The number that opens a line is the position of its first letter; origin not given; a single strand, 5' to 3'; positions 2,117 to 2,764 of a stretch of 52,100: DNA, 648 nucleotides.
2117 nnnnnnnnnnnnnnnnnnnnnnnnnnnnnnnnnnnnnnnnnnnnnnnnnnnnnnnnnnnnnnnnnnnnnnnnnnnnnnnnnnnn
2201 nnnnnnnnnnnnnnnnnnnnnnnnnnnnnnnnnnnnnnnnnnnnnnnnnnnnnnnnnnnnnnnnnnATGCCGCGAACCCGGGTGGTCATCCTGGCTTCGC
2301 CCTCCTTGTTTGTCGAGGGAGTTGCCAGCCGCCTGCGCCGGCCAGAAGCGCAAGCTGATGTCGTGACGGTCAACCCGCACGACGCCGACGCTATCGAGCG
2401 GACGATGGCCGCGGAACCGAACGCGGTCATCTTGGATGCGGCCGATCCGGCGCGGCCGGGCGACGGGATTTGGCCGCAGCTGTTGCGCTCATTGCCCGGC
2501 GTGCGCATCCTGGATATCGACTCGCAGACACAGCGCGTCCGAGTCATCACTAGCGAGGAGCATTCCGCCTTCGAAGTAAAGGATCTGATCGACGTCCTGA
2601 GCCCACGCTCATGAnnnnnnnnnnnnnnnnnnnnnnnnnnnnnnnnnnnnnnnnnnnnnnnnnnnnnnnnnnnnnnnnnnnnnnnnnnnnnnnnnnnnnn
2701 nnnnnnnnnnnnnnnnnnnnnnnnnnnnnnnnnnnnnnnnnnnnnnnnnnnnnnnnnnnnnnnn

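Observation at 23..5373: Haem-c-motif sensor kinase, NarL-type regulator and receiver-like protein co-oriented with a decahaem lipoprotein: candidate redox-sensing electron-transfer module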

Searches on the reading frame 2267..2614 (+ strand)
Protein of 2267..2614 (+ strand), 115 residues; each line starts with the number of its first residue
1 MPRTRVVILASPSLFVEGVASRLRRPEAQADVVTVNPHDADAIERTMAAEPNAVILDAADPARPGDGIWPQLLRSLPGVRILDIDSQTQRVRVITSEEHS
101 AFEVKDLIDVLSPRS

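Call 3: search_protein_families(library=pfam, proteins=[window:2267-2614:+], max_evalue=0.01)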
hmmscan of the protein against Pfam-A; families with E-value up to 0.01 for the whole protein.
window:2267-2614:+ (115 aa): 0 families

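Call 4: search_protein_families(library=ncbifam, proteins=[window:2267-2614:+], max_evalue=0.01)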
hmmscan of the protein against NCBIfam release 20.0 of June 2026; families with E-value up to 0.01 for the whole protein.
window:2267-2614:+ (115 aa): 1 family
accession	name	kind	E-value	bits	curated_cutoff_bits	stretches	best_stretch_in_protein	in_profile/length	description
NF011896.0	PRK15369.1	equivalog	0.0011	18.6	242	1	4-93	4-92/211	two component system response regulator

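Call 50: find_homologous_proteins(query=window:2267-2614:+, max_evalue=0.01)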
Query window:2267-2614:+ (115 aa): 9 proteins with E <= 0.01 among 42 candidates.
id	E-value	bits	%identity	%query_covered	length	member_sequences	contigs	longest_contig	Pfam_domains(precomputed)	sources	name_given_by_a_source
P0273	1.3e-44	169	73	98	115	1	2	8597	-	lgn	-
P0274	2.0e-44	168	73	98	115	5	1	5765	-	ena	-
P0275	5.3e-42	160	71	98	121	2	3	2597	-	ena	-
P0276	1.5e-41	159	72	98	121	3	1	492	-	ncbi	-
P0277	1.2e-40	156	92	72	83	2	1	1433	-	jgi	-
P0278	1.2e-35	140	62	98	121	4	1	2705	-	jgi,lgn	jgi:hypothetical protein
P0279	1.4e-19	88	46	97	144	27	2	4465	-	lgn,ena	-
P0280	6.2e-19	86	46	97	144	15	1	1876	-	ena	-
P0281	1.8e-13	68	43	84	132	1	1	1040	-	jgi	jgi:anti-anti-sigma regulatory factor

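Call 64: predict_structure(alignment_id=A4)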
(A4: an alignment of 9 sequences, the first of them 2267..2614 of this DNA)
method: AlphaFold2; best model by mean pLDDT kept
length: 115 residues; sequences in the alignment: 9
mean_pLDDT: 81.4   pTM: 0.78
mean pLDDT of the five models: 81.4, 79.0, 75.8, 75.1, 63.3
residues with pLDDT >= 90: 25; 70-90: 71; 50-70: 18; < 50: 1
segments of 3 or more residues with pLDDT < 50: none
pLDDT, mean of each block of 10 residues (from residue 1): 84 89 86 90 89 88 68 80 84 68 77 65
secondary structure, 60 per line:
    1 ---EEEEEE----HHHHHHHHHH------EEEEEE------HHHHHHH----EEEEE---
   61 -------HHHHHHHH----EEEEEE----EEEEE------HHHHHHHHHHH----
elements in order: E4-9 H14-23 E30-35 H42-48 E53-57 H68-75 E80-85 E90-94 H101-111

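Call 69: fold_search(model_id=the predicted structure, library=pdb)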
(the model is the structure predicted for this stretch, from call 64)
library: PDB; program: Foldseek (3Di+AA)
matches with E <= 10: 1474; with E <= 0.001: 0
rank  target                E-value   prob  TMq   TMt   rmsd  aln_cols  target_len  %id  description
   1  3eul_A                2.2e-03  1.00  0.60  0.56   8.0       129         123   25  Structure of the signal receiver domain of the putative response regulator NarL from Mycobacterium tuberculosis (released 2008-11-11)
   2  3eul_B                8.9e-03  1.00  0.57  0.54   7.2       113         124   21  Structure of the signal receiver domain of the putative response regulator NarL from Mycobacterium tuberculosis (released 2008-11-11)
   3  3eul_C                8.9e-03  1.00  0.60  0.58   7.8       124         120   23  Structure of the signal receiver domain of the putative response regulator NarL from Mycobacterium tuberculosis (released 2008-11-11)
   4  8vc9_A                1.1e-02  1.00  0.59  0.20   2.4        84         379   13  Hybrid response regulator LvrB from Leptospira / phosphorylated REC form (released 2024-12-18)
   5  4fuq_D                1.4e-02  0.99  0.51  0.15   4.2       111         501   19  Crystal structure of apo MatB from Rhodopseudomonas palustris (released 2012-07-25)
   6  1srr_B                1.6e-02  1.00  0.58  0.56   7.6       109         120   11  CRYSTAL STRUCTURE OF A PHOSPHATASE RESISTANT MUTANT OF SPORULATION RESPONSE REGULATOR SPO0F FROM BACILLUS SUBTILIS (released 1997-04-21)
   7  8vc9_B                1.7e-02  1.00  0.61  0.21   6.2       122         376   16  Hybrid response regulator LvrB from Leptospira / phosphorylated REC form (released 2024-12-18)
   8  5hev_A                1.9e-02  0.99  0.54  0.32   6.7       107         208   17  Crystal Structure of the beryllofluoride-activated LiaR from Enterococcus faecium (released 2016-11-16)
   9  7ve6_A                2.0e-02  1.00  0.57  0.50   7.6       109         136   16  N-terminal domain of VraR (released 2022-05-18)
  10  7qsq_C                2.0e-02  0.97  0.54  0.50   5.1       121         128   11  Permutated N-terminal lobe of the ribose binding protein from Thermotoga maritima (released 2023-01-11)
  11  4fuq_C                2.3e-02  0.99  0.51  0.15   4.2       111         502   19  Crystal structure of apo MatB from Rhodopseudomonas palustris (released 2012-07-25)
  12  6eo3_A                2.4e-02  0.99  0.57  0.34   7.1       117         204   16  Conformational dynamism for DNA interaction in Salmonella typhimurium RcsB response regulator. S207C P212121 (released 2017-11-15)
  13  3t8y_A                2.4e-02  0.98  0.53  0.47   7.6       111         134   18  Crystal structure of the response regulator domain of Thermotoga maritima CheB (released 2011-09-14)
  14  5f64_A                2.6e-02  1.00  0.57  0.34   7.3       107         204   15  Putative positive transcription regulator (sensor EvgS) from Shigella flexneri (released 2015-12-30)
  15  8vc9_C                2.8e-02  1.00  0.56  0.20   3.1        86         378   15  Hybrid response regulator LvrB from Leptospira / phosphorylated REC form (released 2024-12-18)
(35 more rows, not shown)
